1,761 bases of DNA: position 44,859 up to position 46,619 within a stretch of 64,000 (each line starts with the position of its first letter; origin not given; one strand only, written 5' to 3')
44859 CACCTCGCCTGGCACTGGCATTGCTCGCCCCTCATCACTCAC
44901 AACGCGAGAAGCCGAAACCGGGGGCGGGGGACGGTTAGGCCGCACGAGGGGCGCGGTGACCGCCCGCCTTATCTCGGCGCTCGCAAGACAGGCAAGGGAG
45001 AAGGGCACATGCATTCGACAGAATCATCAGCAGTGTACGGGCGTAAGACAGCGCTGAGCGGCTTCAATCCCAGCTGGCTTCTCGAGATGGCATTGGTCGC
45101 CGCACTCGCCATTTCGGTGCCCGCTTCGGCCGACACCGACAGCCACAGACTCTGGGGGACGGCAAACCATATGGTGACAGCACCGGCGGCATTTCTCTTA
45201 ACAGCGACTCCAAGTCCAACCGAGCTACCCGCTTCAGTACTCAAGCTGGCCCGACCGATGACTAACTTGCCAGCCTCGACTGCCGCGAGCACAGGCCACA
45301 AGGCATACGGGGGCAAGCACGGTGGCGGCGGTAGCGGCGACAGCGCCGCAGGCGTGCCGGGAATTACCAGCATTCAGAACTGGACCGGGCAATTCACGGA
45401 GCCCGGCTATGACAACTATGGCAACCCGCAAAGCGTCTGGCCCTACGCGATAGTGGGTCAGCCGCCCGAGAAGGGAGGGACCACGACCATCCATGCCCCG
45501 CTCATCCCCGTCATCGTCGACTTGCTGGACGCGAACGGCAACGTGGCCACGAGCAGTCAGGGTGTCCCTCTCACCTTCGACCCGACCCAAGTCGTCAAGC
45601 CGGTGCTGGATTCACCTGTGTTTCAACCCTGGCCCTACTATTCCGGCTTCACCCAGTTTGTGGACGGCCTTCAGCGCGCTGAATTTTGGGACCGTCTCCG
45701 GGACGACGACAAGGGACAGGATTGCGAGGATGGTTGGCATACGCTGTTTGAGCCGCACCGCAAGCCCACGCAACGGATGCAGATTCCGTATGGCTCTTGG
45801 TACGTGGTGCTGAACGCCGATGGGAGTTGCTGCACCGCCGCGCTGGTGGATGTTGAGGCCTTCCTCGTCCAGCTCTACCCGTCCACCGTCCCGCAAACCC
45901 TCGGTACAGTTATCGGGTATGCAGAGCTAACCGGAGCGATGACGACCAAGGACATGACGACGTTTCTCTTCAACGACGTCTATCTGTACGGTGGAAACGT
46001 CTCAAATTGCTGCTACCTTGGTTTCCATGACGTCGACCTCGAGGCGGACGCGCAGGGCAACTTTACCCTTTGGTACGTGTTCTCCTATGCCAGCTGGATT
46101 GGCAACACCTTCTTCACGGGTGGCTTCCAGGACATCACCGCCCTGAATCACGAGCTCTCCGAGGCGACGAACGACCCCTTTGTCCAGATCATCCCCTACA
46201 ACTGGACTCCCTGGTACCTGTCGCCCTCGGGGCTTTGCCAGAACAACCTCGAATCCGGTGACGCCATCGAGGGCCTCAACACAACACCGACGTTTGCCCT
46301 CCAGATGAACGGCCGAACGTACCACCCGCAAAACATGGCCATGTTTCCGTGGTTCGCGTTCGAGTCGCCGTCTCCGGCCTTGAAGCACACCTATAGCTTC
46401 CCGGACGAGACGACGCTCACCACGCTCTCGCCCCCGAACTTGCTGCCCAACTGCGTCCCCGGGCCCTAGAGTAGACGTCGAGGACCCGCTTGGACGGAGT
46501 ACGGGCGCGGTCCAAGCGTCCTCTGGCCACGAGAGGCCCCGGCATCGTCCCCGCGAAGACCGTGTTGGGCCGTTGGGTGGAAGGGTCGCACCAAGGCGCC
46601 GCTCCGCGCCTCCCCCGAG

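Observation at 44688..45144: Duplicated cassette 'activator tail + sigma-54 promoter + 5'UTR + signal peptide' fused to two unrelated secreted cargo proteins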

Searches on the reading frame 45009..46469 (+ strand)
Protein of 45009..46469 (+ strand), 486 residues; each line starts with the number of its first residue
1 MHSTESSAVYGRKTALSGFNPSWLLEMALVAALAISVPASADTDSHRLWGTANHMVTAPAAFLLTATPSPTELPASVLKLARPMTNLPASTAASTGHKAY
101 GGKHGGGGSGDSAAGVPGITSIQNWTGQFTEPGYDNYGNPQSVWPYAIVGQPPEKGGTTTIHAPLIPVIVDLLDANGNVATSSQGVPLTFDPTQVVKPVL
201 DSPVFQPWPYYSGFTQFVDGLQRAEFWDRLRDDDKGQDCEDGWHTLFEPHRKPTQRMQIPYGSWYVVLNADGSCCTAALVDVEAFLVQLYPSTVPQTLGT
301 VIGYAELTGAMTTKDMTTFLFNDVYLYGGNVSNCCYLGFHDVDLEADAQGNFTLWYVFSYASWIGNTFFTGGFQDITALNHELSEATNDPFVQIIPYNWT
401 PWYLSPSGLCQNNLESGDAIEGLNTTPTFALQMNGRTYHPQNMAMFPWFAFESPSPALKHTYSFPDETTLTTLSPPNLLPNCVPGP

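Call 10: search_protein_families(library=pfam, proteins=[window:45009-46469:+], max_evalue=0.01)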
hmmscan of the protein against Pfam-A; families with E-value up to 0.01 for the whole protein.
window:45009-46469:+ (486 aa): 0 families

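Call 11: find_homologous_proteins(query=window:45009-46469:+)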
Query window:45009-46469:+ (486 aa): 507 proteins with E <= 0.001 among 8000 candidates; the best 120 are listed.
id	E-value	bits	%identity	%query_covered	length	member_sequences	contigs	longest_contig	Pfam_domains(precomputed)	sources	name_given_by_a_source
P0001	0.0e+0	1146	100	100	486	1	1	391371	-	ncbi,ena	-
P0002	5.4e-177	607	65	84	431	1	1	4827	-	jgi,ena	-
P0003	1.3e-175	603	63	89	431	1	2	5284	-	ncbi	ncbi:MAG: hypothetical protein ACLQDQ_18915 [Myxococcaceae bacterium]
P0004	3.6e-167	575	61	89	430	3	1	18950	-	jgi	jgi:hypothetical protein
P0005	4.5e-167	575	60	89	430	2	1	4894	-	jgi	jgi:hypothetical protein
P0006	4.0e-166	572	60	89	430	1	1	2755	-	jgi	jgi:hypothetical protein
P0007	4.4e-166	571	61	86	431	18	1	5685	-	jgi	jgi:hypothetical protein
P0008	6.1e-166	571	61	89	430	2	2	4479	-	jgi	jgi:hypothetical protein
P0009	2.4e-165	569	59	89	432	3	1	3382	-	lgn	-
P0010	4.1e-164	565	60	89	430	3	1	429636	-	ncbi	-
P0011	5.0e-162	558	60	89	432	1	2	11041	-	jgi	jgi:hypothetical protein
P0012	2.7e-158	546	59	86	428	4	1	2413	-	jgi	-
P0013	7.8e-157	541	61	76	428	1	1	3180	-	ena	-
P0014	5.3e-156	538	58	86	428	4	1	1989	-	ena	-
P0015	3.3e-152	526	58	89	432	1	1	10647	-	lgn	-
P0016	6.9e-139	482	54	89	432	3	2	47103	-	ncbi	ncbi:MAG: hypothetical protein ACLPJH_06040 [Myxococcaceae bacterium]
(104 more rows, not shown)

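Call 13: find_encoding_contigs(protein=P0001, flank=10000, max_places=3)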
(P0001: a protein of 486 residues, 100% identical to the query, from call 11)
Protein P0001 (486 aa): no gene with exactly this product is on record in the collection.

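Call 18: find_encoding_contigs(protein=P0003, flank=6000, max_places=2)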
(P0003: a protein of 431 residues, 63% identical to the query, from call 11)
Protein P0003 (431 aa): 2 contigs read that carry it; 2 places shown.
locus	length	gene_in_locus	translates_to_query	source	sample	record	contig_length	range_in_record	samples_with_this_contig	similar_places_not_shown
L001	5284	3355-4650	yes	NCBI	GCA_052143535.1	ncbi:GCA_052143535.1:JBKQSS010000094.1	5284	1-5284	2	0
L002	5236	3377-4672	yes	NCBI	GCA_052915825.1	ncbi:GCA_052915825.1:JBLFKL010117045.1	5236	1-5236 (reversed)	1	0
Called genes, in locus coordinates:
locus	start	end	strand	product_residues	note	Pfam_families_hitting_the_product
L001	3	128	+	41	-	?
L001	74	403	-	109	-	-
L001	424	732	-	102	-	-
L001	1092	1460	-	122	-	-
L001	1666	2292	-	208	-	-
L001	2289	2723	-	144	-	-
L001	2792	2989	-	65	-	-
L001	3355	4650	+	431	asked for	-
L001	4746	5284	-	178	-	PF03176:MMPL (weak)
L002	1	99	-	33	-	?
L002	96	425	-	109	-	-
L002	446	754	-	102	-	-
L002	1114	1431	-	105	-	-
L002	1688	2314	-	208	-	-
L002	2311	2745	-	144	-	-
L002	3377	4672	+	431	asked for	-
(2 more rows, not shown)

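Call 19: find_encoding_contigs(protein=P0010, flank=8000, max_places=2)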
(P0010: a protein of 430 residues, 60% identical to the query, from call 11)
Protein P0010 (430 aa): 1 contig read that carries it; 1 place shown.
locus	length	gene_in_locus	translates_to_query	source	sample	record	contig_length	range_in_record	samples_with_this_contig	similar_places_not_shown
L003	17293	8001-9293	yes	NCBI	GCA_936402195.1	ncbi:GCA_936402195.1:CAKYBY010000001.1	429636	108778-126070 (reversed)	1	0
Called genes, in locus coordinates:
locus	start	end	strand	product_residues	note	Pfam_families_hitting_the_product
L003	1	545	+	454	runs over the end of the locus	PF00072:Response_reg, PF00990:GGDEF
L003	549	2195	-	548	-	PF00118:Cpn60_TCP1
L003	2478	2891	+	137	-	PF03625:DUF302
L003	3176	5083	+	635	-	PF04185:Phosphoesterase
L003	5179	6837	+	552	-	PF07732:Cu-oxidase_3, PF07731:Cu-oxidase_2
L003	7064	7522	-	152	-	PF18998:Flg_new_2 (weak)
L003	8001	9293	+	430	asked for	-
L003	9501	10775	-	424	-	-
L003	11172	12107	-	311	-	PF12833:HTH_18, PF00165:HTH_AraC (weak)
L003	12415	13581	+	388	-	PF01436:NHL (faint)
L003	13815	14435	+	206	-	-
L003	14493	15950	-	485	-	PF01425:Amidase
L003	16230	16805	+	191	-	PF05163:DinB, PF12867:DinB_2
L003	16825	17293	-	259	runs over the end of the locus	PF12850:Metallophos_2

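Call 20: find_encoding_contigs(protein=P0016, flank=8000, max_places=2)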
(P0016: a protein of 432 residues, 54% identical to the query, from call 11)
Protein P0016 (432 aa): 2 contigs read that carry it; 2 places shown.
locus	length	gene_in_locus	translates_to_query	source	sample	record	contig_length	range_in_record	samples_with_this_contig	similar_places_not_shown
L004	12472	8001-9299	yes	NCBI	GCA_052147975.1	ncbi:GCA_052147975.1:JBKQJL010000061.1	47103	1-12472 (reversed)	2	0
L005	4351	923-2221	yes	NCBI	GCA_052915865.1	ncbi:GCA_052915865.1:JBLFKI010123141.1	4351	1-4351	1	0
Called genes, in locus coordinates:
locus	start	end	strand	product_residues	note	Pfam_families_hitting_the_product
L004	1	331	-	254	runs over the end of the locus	-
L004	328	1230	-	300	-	-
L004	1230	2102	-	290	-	-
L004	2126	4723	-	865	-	PF11130:TraC_F_IV, PF19044:P-loop_TraG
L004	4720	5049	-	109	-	-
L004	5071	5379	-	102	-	-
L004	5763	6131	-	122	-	-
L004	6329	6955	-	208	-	-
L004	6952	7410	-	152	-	-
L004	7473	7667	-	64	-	-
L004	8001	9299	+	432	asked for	-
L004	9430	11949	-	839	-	PF03176:MMPL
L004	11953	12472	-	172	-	PF00459:Inositol_P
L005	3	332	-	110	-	?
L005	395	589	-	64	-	-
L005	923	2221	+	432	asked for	-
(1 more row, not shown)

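Call 24: search_protein_families(library=ncbifam, proteins=[window:45009-46469:+], max_evalue=0.01)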
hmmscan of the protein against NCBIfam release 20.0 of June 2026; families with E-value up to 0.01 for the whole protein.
window:45009-46469:+ (486 aa): 0 families

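Call 30: find_encoding_contigs(protein=P0002, flank=5000, max_places=2)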
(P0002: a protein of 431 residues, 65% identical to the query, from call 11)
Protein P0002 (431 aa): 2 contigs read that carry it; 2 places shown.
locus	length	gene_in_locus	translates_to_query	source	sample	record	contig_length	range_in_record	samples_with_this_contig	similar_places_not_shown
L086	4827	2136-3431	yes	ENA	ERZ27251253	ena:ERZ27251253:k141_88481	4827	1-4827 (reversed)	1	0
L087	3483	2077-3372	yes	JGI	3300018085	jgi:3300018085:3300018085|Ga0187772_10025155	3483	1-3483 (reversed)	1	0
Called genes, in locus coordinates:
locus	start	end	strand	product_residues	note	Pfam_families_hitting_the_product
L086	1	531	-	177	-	?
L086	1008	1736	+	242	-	PF00912:Transgly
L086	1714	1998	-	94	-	-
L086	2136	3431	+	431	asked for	-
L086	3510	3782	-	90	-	-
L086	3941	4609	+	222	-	PF10604:Polyketide_cyc2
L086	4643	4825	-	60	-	?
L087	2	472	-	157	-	?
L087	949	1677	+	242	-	PF00912:Transgly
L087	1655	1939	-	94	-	-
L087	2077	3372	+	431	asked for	-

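Call 48: predict_structure(alignment_id=A8)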
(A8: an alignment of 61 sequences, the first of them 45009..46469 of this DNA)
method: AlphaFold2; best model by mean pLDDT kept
length: 486 residues; sequences in the alignment: 61
mean_pLDDT: 70.4   pTM: 0.74
mean pLDDT of the five models: 70.4, 70.1, 65.3, 64.7, 63.8
residues with pLDDT >= 90: 144; 70-90: 127; 50-70: 83; < 50: 132
segments of 3 or more residues with pLDDT < 50: 1-26, 28-65, 83-114, 406-412, 419-424, 461-463, 465-478, 480-482
pLDDT, mean of each block of 10 residues (from residue 1): 32 32 46 39 35 40 53 80 43 28 32 58 81 62 74 89 98 98 95 97 92 86 83 70 91 98 93 90 92 80 95 97 91 81 85 89 76 79 87 62 50 52 58 90 63 57 47 46 53
secondary structure, 60 per line:
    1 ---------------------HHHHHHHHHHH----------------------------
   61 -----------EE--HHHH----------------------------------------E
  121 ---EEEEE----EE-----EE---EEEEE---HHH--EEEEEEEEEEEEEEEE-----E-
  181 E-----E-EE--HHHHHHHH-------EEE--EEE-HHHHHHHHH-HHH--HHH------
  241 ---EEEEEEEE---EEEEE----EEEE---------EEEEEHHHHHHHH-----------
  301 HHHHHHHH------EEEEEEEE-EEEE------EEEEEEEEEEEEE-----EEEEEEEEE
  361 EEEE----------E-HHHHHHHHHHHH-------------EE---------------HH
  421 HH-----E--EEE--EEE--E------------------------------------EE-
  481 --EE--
elements in order: H22-32 H76-79 E124-128 E145-149 E158-173 H193-200 E208-210 E213-215 H217-225 E244-251 E255-259 E264-267 E277-281 H282-289 H301-308 E315-322 E324-327 E334-346 E352-364 H377-388 H419-422 E431-433 E436-438

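Call 52: fold_search(model_id=the predicted structure, library=pdb)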
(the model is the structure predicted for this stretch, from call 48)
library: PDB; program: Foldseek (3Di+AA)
matches with E <= 10: 134; with E <= 0.001: 0
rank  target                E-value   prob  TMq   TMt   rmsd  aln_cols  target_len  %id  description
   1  2ddf_A                1.1e-01  0.28  0.23  0.38  11.0       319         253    9  Crystal structure of TACE in complex with TAPI-2 (released 2006-03-14)
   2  1zxc_B                1.7e-01  0.18  0.22  0.35  10.9       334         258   10  Crystal structure of catalytic domain of TNF-alpha converting enzyme (TACE) with inhibitor (released 2005-09-27)
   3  3edz_A                2.0e-01  0.13  0.16  0.27  10.8       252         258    9  Crystal structure of catalytic domain of TACE with hydroxamate inhibitor (released 2008-09-23)
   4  8ysw_D                1.6e+00  0.04  0.06  0.08   7.7        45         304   13  phosphinothricin dehydrogenase (released 2025-04-09)
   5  5j0x_A                2.1e+00  0.02  0.07  0.09  14.7       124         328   12  Binary complex crystal structure of DNA polymerase Beta with T:G mismatch at the primer terminus (released 2016-10-26)
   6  3lqc_B                2.1e+00  0.01  0.07  0.13  14.6       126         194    9  X-ray crystal structure of oxidized XRCC1 bound to DNA pol beta Palm thumb domain (released 2010-04-28)
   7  5bpc_A                2.2e+00  0.01  0.05  0.08  15.6       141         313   11  DNA polymerase beta ternary complex with a templating 5ClC and incoming dATP analog (released 2015-08-19)
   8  1vko                  2.2e+00  0.01  0.06  0.06  13.4       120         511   12  Crystal structure of inositol-3-phosphate synthase (ce21227) from Caenorhabditis elegans at 2.30 A resolution (released 2004-08-17)
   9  3k92_A                2.3e+00  0.03  0.06  0.06   7.8        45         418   13  Crystal structure of a E93K mutant of the majour Bacillus subtilis glutamate dehydrogenase RocG (released 2010-06-02)
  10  3k92_F                2.3e+00  0.02  0.06  0.07   9.9        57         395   18  Crystal structure of a E93K mutant of the majour Bacillus subtilis glutamate dehydrogenase RocG (released 2010-06-02)
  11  9y1f_A                2.3e+00  0.01  0.07  0.09  14.5       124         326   14  S180R human DNA polymerase beta, Binary complex templating dT (released 2026-01-28)
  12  3hgi                  2.6e+00  0.02  0.03  0.06  21.1        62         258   10  Crystal structure of Catechol 1,2-Dioxygenase from the gram-positive Rhodococcus opacus 1CP (released 2010-01-12)
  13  1huo_A                2.6e+00  0.01  0.07  0.09  17.2       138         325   13  CRYSTAL STRUCTURE OF DNA POLYMERASE BETA COMPLEXED WITH DNA AND CR-TMPPCP (released 2001-04-23)
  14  6xk2_D                2.6e+00  0.01  0.07  0.09  14.9       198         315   11  Crystal structure of Ribokinase from Cryptococcus neoformans var. grubii serotype A in complex with ADP (released 2020-07-15)
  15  8i83_D                2.9e+00  0.03  0.06  0.08   7.7        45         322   13  Crystal Structure of phosphinothricin dehydrogenase (released 2024-02-14)
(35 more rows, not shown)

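Call 53: search_solved_structures(query=A8, max_evalue=1)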
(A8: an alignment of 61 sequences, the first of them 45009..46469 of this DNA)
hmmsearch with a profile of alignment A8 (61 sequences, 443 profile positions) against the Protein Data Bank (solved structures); distinct sequences matched with E-value up to 1: 6.
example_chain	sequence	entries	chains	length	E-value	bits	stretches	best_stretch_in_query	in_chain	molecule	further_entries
3oa3_A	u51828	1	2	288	0.064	15.2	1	279-335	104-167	aldolase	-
5xzx_A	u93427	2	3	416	0.11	14.4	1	47-135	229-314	Importin subunit alpha-3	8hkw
4uae_A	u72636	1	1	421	0.11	14.4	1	48-135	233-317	Importin subunit alpha-3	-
6bvv_A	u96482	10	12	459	0.14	14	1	42-134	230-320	Importin subunit alpha-3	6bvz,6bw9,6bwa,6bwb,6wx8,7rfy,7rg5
7jjl_A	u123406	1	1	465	0.14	14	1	42-134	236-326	Importin subunit alpha-3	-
5tbk_A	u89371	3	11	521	0.19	13.6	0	48-134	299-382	Importin subunit alpha-3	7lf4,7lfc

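Call 78: find_encoding_contigs(protein=P0244, flank=10000, max_places=3)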
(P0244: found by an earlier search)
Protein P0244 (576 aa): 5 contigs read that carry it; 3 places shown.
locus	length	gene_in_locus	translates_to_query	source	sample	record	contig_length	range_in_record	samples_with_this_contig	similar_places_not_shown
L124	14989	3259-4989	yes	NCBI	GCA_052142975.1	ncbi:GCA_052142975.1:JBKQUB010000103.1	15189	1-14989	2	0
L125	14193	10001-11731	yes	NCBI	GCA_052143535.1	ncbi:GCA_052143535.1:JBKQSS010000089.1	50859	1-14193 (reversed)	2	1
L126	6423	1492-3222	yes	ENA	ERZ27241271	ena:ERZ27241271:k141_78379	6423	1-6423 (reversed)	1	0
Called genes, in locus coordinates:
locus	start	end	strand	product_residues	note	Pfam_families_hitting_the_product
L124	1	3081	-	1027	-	?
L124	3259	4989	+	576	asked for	PF16697:Yop-YscD_cpl, PF00498:FHA, PF00158:Sigma54_activat, PF13191:AAA_16 (weak), PF14532:Sigma54_activ_2, PF25601:AAA_lid_14, PF02954:HTH_8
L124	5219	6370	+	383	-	-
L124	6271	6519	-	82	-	-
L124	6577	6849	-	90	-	-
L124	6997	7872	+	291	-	PF01430:HSP33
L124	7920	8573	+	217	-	PF00156:Pribosyltran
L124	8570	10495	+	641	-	PF00009:GTP_EFTU, PF25461:Beta-barrel_SelB, PF09106:WHD_2nd_SelB, PF09107:WHD_3rd_SelB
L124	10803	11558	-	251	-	PF04028:DUF374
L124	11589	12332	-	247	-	PF13513:HEAT_EZ (faint), PF02985:HEAT (faint), PF13646:HEAT_2 (weak), PF03130:HEAT_PBS (faint), PF13646:HEAT_2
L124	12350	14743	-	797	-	-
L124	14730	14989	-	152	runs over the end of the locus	PF03965:Penicillinase_R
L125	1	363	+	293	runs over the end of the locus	-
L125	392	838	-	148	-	PF02580:Tyr_Deacylase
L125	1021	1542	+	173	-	PF00691:OmpA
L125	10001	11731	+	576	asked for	PF16697:Yop-YscD_cpl, PF00498:FHA, PF00158:Sigma54_activat, PF13191:AAA_16 (weak), PF14532:Sigma54_activ_2, PF25601:AAA_lid_14, PF02954:HTH_8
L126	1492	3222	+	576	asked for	PF16697:Yop-YscD_cpl, PF00498:FHA, PF00158:Sigma54_activat, PF13191:AAA_16 (weak), PF14532:Sigma54_activ_2, PF25601:AAA_lid_14, PF02954:HTH_8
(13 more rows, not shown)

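Call 84: find_encoding_contigs(protein=P0243, flank=10000, max_places=2)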
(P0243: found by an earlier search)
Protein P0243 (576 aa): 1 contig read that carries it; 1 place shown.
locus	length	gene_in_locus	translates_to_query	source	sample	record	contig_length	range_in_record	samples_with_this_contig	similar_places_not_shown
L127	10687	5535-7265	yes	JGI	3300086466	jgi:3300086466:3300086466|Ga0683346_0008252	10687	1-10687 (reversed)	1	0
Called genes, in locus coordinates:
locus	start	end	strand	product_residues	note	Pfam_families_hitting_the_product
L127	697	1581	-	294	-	-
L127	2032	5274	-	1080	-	PF00069:Pkinase, PF07714:PK_Tyr_Ser-Thr, PF14531:Kinase-like (faint), PF13432:TPR_16 (weak), PF14559:TPR_19 (faint)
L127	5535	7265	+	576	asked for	PF16697:Yop-YscD_cpl, PF00498:FHA, PF00158:Sigma54_activat, PF13191:AAA_16 (weak), PF14532:Sigma54_activ_2, PF07724:AAA_2 (weak), PF25601:AAA_lid_14, PF02954:HTH_8, +2 more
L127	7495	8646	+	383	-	-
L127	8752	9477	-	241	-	-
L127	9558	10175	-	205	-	PF00440:TetR_N, PF16925:TetR_C_13, PF21993:TetR_C_13_2 (weak)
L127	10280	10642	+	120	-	-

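Call 85: find_encoding_contigs(protein=P0245, flank=10000, max_places=2)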
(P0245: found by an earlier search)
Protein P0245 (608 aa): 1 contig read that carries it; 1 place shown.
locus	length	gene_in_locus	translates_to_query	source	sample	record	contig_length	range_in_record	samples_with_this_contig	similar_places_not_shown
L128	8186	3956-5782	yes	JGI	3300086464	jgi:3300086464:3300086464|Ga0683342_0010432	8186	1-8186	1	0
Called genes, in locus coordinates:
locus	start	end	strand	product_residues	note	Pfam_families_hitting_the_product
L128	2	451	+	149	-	?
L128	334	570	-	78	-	-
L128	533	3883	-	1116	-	PF00069:Pkinase, PF07714:PK_Tyr_Ser-Thr, PF14531:Kinase-like (faint), PF13432:TPR_16 (weak), PF14559:TPR_19 (faint)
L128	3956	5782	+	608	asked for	PF00498:FHA, PF16697:Yop-YscD_cpl, PF00158:Sigma54_activat, PF13191:AAA_16 (weak), PF14532:Sigma54_activ_2, PF07724:AAA_2 (weak), PF25601:AAA_lid_14, PF02954:HTH_8, +2 more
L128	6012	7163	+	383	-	-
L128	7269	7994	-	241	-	-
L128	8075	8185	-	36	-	?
